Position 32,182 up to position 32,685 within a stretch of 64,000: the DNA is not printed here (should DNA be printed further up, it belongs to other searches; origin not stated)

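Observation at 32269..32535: Small duplicated C-x4-C-x9-C-x2-H-F zinc-ribbon-like protein with Ala-rich tail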

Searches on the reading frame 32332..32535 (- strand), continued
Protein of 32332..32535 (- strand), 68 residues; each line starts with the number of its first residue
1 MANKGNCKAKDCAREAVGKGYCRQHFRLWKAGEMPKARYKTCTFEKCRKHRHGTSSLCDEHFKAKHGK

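Call 59: list_cluster_members(proteins=[P0444, P0461, P0408])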
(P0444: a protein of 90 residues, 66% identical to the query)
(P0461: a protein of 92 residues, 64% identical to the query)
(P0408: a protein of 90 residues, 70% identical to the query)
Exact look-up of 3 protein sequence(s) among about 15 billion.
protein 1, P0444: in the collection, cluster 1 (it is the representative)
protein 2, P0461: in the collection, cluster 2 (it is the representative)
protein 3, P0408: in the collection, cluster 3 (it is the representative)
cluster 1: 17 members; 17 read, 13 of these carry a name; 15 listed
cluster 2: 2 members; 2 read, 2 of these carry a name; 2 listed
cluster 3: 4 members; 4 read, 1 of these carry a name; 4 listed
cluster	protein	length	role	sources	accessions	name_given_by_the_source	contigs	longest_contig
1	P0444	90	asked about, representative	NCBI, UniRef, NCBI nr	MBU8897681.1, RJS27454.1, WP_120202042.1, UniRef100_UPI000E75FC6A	vegetative protein [Corallococcus sp. H22C18031201] | vegetative protein n=1 Tax=Citreicoccus inhibens TaxID=2849499 RepID=UPI000E75FC6A | vegetative protein [Citreicoccus inhibens]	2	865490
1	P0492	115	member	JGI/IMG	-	hypothetical protein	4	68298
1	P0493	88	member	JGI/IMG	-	hypothetical protein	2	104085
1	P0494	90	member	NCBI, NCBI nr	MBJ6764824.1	vegetative protein [Myxococcaceae bacterium JPH2]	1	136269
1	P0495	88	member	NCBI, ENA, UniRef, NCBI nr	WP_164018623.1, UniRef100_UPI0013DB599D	vegetative protein [Pyxidicoccus trucidator] | vegetative protein n=1 Tax=Pyxidicoccus trucidator TaxID=2709662 RepID=UPI0013DB599D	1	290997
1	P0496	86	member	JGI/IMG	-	hypothetical protein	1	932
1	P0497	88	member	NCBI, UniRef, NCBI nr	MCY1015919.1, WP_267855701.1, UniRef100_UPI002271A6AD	vegetative protein [Pyxidicoccus sp. MSG2] | vegetative protein n=1 Tax=Pyxidicoccus sp. MSG2 TaxID=2996790 RepID=UPI002271A6AD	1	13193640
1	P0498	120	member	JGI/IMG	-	hypothetical protein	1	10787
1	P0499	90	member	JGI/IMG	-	hypothetical protein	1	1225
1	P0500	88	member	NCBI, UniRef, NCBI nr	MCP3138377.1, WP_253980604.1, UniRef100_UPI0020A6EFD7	vegetative protein [Pyxidicoccus xibeiensis] | vegetative protein n=1 Tax=Pyxidicoccus xibeiensis TaxID=2906759 RepID=UPI0020A6EFD7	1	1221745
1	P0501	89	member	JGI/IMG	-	hypothetical protein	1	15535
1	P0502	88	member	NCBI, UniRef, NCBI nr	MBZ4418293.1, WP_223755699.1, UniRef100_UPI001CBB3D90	vegetative protein [Myxococcus sp. RHSTA-1-4] | vegetative protein n=1 Tax=Myxococcus sp. RHSTA-1-4 TaxID=2874601 RepID=UPI001CBB3D90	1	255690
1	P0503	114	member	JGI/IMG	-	hypothetical protein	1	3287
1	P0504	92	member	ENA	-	-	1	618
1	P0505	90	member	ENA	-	-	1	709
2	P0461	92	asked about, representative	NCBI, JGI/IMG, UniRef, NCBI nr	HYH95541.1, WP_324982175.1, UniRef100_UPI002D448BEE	vegetative protein [Hyalangium sp.] | vegetative protein n=1 Tax=Hyalangium sp. TaxID=2028555 RepID=UPI002D448BEE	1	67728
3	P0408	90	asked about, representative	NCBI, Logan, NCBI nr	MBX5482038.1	MAG: vegetative protein [Myxococcaceae bacterium] | vegetative protein [Myxococcaceae bacterium]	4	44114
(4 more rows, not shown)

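Call 60: find_encoding_contigs(protein=P0502, flank=10000, max_places=2)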
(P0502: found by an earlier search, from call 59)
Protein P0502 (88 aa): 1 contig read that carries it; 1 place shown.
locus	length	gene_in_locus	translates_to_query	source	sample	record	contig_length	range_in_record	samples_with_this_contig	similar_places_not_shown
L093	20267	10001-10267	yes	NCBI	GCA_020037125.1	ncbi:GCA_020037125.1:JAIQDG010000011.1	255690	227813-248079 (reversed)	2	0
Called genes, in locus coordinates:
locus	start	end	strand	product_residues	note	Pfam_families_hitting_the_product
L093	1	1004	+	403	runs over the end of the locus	PF14659:Phage_int_SAM_3 (weak), PF00589:Phage_integrase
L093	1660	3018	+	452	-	PF00675:Peptidase_M16, PF05193:Peptidase_M16_C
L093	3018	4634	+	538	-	PF00675:Peptidase_M16, PF05193:Peptidase_M16_C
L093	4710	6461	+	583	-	PF00691:OmpA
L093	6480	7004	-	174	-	PF00578:AhpC-TSA, PF08534:Redoxin, PF00085:Thioredoxin (weak), PF13098:Thioredoxin_2, PF13905:Thioredoxin_8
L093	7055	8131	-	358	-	-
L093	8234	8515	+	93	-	-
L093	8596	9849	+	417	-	PF00089:Trypsin, PF13365:Trypsin_2, PF00595:PDZ, PF13180:PDZ_2, PF17820:PDZ_6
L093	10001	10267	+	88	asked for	-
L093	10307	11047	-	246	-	PF00588:SpoU_methylase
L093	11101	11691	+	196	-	-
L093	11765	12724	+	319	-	PF01259:SAICAR_synt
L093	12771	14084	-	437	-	PF00206:Lyase_1, PF10397:ADSL_C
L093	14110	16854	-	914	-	PF00069:Pkinase, PF07714:PK_Tyr_Ser-Thr, PF03781:FGE-sulfatase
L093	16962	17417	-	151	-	PF00692:dUTPase, PF22769:DCD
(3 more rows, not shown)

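Call 62: find_encoding_contigs(protein=P0366, flank=4000, max_places=1)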
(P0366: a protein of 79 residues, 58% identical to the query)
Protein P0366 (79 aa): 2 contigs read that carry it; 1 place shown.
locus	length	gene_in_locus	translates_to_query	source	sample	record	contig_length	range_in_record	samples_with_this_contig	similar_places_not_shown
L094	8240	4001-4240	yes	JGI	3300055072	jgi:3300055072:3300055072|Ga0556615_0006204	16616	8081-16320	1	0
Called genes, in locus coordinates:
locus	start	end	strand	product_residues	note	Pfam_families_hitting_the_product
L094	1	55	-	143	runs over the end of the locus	-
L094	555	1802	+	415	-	PF00464:SHMT, PF00155:Aminotran_1_2 (weak)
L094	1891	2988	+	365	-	-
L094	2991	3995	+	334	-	PF01210:NAD_Gly3P_dh_N, PF02558:ApbA (weak), PF03446:NAD_binding_2 (faint), PF03807:F420_oxidored (weak), PF07479:NAD_Gly3P_dh_C, PF20618:GPD_NAD_C_bact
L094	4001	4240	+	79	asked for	-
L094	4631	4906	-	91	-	-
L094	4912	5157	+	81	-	PF01809:YidD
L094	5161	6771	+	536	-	PF14849:YidC_periplas, PF02096:60KD_IMP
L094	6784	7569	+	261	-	PF14804:Jag_N, PF13083:KH_KhpA-B, PF01424:R3H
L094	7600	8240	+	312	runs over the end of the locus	?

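Call 63: find_encoding_contigs(protein=P0311, flank=4000, max_places=1)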
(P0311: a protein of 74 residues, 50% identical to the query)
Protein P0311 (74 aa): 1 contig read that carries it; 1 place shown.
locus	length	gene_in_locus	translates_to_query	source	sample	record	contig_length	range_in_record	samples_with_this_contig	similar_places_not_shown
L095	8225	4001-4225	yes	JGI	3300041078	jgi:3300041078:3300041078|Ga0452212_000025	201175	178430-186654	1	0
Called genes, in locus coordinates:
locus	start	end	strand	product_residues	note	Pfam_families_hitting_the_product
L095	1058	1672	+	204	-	-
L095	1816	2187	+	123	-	PF02410:RsfS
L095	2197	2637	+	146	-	PF02590:SPOUT_MTase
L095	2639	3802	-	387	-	PF02517:Rce1-like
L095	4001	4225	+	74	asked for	-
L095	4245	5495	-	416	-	PF01938:TRAM, PF05958:tRNA_U5-meth_tr, PF03602:Cons_hypoth95 (weak)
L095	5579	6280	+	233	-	PF01865:PhoU_div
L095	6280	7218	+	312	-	PF01384:PHO4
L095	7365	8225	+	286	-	PF01048:PNP_UDP_1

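Call 64: find_encoding_contigs(protein=P0350, flank=4000, max_places=1)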
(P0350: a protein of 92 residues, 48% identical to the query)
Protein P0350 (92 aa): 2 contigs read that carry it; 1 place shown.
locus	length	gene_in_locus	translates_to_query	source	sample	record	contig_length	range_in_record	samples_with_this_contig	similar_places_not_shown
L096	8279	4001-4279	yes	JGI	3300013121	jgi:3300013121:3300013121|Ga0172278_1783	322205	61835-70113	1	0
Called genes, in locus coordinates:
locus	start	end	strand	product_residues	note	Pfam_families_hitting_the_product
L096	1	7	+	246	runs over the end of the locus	PF02190:LON_substr_bdg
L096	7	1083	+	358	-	PF04055:Radical_SAM, PF19288:CofH_C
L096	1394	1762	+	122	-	-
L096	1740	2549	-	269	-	PF04240:Caroten_synth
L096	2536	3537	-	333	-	PF00072:Response_reg, PF13487:HD_5, PF01966:HD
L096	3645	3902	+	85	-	-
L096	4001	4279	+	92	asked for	-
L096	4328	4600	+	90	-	-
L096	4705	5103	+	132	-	PF00072:Response_reg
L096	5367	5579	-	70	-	-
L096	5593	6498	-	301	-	PF21755:DacZ_P (faint), PF02457:DAC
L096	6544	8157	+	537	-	PF11412:DsbD_N, PF02683:DsbD_TM, PF13386:DsbD_2, PF03190:Thioredox_DsbH, PF13899:Thioredoxin_7, PF00085:Thioredoxin, PF13098:Thioredoxin_2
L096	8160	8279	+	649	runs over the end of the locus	PF13185:GAF_2 (weak), PF01590:GAF (weak), PF13492:GAF_3 (faint), PF00512:HisKA, PF02518:HATPase_c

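Call 65: find_encoding_contigs(protein=P0370, flank=4000, max_places=1)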
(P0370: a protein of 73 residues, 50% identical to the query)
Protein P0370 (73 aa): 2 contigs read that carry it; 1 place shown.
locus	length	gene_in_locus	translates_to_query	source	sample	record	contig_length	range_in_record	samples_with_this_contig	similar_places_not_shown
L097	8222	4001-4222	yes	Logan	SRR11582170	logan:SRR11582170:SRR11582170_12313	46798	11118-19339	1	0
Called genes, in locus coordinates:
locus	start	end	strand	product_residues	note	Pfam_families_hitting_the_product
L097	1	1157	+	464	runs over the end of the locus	-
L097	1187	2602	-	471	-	-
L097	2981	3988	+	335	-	PF01210:NAD_Gly3P_dh_N, PF02558:ApbA (weak), PF03807:F420_oxidored, PF07479:NAD_Gly3P_dh_C, PF20618:GPD_NAD_C_bact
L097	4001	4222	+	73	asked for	-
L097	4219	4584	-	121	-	-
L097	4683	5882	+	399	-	PF02771:Acyl-CoA_dh_N, PF02770:Acyl-CoA_dh_M, PF00441:Acyl-CoA_dh_1, PF08028:Acyl-CoA_dh_2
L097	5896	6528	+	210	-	PF14597:Lactamase_B_5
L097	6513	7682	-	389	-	PF04909:Amidohydro_2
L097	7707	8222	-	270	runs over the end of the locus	PF14371:DUF4412 (weak)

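Call 70: search_dna_similar(query=window:32332-32535:-, collection=phages, mode=protein, max_evalue=0.001, max_rows=25)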
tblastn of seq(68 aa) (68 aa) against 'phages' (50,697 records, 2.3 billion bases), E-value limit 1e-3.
No match.

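Call 71: search_protein_families(library=pfam, proteins=[P0125, P0129, P0130, P0131, P0132, P0133, P0134, P0135, P0136, P0138], max_evalue=0.0001)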
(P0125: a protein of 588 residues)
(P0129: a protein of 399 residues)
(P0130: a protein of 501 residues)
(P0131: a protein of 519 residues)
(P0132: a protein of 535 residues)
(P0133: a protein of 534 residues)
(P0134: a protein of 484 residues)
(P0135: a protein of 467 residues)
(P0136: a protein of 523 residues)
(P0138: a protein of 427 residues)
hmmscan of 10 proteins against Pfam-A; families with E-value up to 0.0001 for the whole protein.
P0125 (588 aa): 1 family
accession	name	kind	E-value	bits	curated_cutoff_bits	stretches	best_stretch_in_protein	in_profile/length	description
PF19067.5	DUF5763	-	3.6e-05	23.6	26.3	0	515-535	14-34/39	Family of unknown function (DUF5763)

P0129 (399 aa): 2 families
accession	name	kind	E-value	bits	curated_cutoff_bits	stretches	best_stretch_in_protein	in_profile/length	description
PF24906.1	Zf_WRKY19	-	2.8e-10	40.3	27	0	95-114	3-22/24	WRKY19 zinc finger domain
PF19538.4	DUF6062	-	2.1e-05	24.5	27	0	104-187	50-128/243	Family of unknown function (DUF6062)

P0130 (501 aa): 0 families

P0131 (519 aa): 3 families
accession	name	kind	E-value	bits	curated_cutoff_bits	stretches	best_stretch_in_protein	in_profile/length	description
PF01844.29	HNH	-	8.3e-09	35.9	21.4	1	435-475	1-46/47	HNH endonuclease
PF14279.12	HNH_5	-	5.1e-08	33.2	27.5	1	435-476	1-46/56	HNH endonuclease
PF24906.1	Zf_WRKY19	-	4.4e-06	26.8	27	0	164-182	4-22/24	WRKY19 zinc finger domain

P0132 (535 aa): 1 family
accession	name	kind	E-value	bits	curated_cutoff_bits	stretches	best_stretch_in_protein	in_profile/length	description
PF24906.1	Zf_WRKY19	-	5.9e-14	52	27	0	391-411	2-22/24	WRKY19 zinc finger domain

P0133 (534 aa): 0 families

P0134 (484 aa): 0 families

P0135 (467 aa): 3 families
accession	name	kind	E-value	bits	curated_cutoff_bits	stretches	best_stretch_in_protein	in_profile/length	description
PF01844.29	HNH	-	3.2e-10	40.4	21.4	1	389-427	1-44/47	HNH endonuclease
PF24906.1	Zf_WRKY19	-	1e-07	32.1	27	0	7-24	2-19/24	WRKY19 zinc finger domain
PF14279.12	HNH_5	-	2.6e-07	30.9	27.5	1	389-431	1-49/56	HNH endonuclease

P0136 (523 aa): 2 families
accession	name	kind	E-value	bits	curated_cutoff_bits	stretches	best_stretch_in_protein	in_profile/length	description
PF19538.4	DUF6062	-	1.8e-05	24.7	27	0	358-384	52-78/243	Family of unknown function (DUF6062)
PF24906.1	Zf_WRKY19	-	5.5e-05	23.3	27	0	348-366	4-22/24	WRKY19 zinc finger domain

P0138 (427 aa): 0 families

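Call 79: search_protein_families(library=pfam, proteins=[P0143, P0151, P0152, P0163, P0166, P0169, P0176, P0178, P0182, P0185], max_evalue=0.0001)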
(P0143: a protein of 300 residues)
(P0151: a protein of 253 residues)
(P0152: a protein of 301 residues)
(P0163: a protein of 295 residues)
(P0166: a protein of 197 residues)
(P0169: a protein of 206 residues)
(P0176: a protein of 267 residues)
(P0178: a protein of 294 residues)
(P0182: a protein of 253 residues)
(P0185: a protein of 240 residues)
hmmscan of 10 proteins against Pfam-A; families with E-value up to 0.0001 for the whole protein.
P0143 (300 aa): 1 family
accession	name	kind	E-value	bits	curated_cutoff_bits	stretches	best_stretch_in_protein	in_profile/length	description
PF20245.3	DUF6600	-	3.2e-05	24.4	27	0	157-174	49-66/102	Family of unknown function (DUF6600)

P0151 (253 aa): 2 families
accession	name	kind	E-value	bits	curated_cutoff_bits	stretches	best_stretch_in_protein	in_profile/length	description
PF22082.2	TtuA_LIM_N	-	1.6e-05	25.3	27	0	209-218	16-25/26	2-thiouridine synthetase TtuA, N-terminal LIM domain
PF24906.1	Zf_WRKY19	-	4.7e-05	23.5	27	0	10-28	4-22/24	WRKY19 zinc finger domain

P0152 (301 aa): 1 family
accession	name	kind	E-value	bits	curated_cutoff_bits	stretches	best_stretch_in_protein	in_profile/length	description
PF13392.12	HNH_3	-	3.4e-06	27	24.8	1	238-276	4-41/46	HNH endonuclease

P0163 (295 aa): 1 family
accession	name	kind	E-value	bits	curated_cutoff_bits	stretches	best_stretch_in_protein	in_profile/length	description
PF01541.30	GIY-YIG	-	2.4e-10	41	22.6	1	223-290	3-78/78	GIY-YIG catalytic domain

P0166 (197 aa): 3 families
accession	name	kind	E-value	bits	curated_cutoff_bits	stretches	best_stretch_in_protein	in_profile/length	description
PF19067.5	DUF5763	-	4e-08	33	26.3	0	12-30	14-32/39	Family of unknown function (DUF5763)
PF01666.22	DX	-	5.6e-07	30.4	25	0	3-56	3-57/76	DX module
PF24906.1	Zf_WRKY19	-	1.2e-05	25.4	27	0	7-25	4-22/24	WRKY19 zinc finger domain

P0169 (206 aa): 1 family
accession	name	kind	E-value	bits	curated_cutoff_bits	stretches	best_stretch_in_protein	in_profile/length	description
PF24906.1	Zf_WRKY19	-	2.5e-06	27.6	27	0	91-109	4-22/24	WRKY19 zinc finger domain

P0176 (267 aa): 3 families
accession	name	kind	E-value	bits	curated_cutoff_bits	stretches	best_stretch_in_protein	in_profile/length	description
PF01844.29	HNH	-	2.4e-09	37.6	21.4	1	212-251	1-45/47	HNH endonuclease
PF14279.12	HNH_5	-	1.4e-06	28.6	27.5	1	212-252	1-45/56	HNH endonuclease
PF24757.1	C2H2_ASCIZ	-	1.6e-05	25.8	25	0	90-108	4-26/34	ASCIZ first and second C2H2 zinc finger domains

P0178 (294 aa): 1 family
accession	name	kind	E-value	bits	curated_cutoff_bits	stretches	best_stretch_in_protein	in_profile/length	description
PF13392.12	HNH_3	-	7.7e-07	29.1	24.8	1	235-277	3-46/46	HNH endonuclease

P0182 (253 aa): 0 families

P0185 (240 aa): 0 families

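Call 80: search_protein_families(library=phrogs, proteins=[P0301, P0307], max_evalue=0.01)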
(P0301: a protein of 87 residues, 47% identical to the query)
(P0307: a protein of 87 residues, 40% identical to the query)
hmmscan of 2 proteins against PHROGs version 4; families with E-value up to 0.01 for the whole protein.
P0301 (87 aa): 5 families
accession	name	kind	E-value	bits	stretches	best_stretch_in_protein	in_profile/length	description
phrog_5351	-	DNA, RNA and nucleotide metabolism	2.2e-14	55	1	2-71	4-78/171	HNH endonuclease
phrog_1271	-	DNA, RNA and nucleotide metabolism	5.8e-13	50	1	3-68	36-105/361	HNH endonuclease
phrog_19978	-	DNA, RNA and nucleotide metabolism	4.4e-06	28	0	39-68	5-34/111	HNH endonuclease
phrog_1590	-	unknown function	0.0016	18.9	0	38-70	10-42/281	-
phrog_3593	-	DNA, RNA and nucleotide metabolism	0.0038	17.9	0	38-74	10-46/210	HNH endonuclease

P0307 (87 aa): 6 families
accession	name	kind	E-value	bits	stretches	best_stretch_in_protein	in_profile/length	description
phrog_5351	-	DNA, RNA and nucleotide metabolism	4.8e-13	50.6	1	22-84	8-75/171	HNH endonuclease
phrog_1271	-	DNA, RNA and nucleotide metabolism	1.3e-11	45.5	1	14-83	31-104/361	HNH endonuclease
phrog_19978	-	DNA, RNA and nucleotide metabolism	1.1e-05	26.7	1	21-48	6-33/111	HNH endonuclease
phrog_3593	-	DNA, RNA and nucleotide metabolism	0.0019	18.9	0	18-51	9-42/210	HNH endonuclease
phrog_12258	-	DNA, RNA and nucleotide metabolism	0.0021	19.2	0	57-83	92-118/123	HTH DNA binding protein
phrog_12058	-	unknown function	0.0083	15.4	0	22-76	5-59/768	-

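Call 82: search_protein_families(library=padloc, proteins=[P0301, P0307], max_evalue=0.01)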
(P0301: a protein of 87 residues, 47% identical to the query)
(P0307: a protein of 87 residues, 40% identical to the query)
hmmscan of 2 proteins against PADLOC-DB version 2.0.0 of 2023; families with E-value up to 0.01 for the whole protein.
P0301 (87 aa): 0 families

P0307 (87 aa): 0 families

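Call 83: search_dna_similar(query=P0301, collection=phages, mode=protein, max_evalue=0.001, max_rows=15)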
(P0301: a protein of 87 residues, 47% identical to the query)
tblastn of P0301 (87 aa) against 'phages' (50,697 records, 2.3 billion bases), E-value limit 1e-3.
No match.
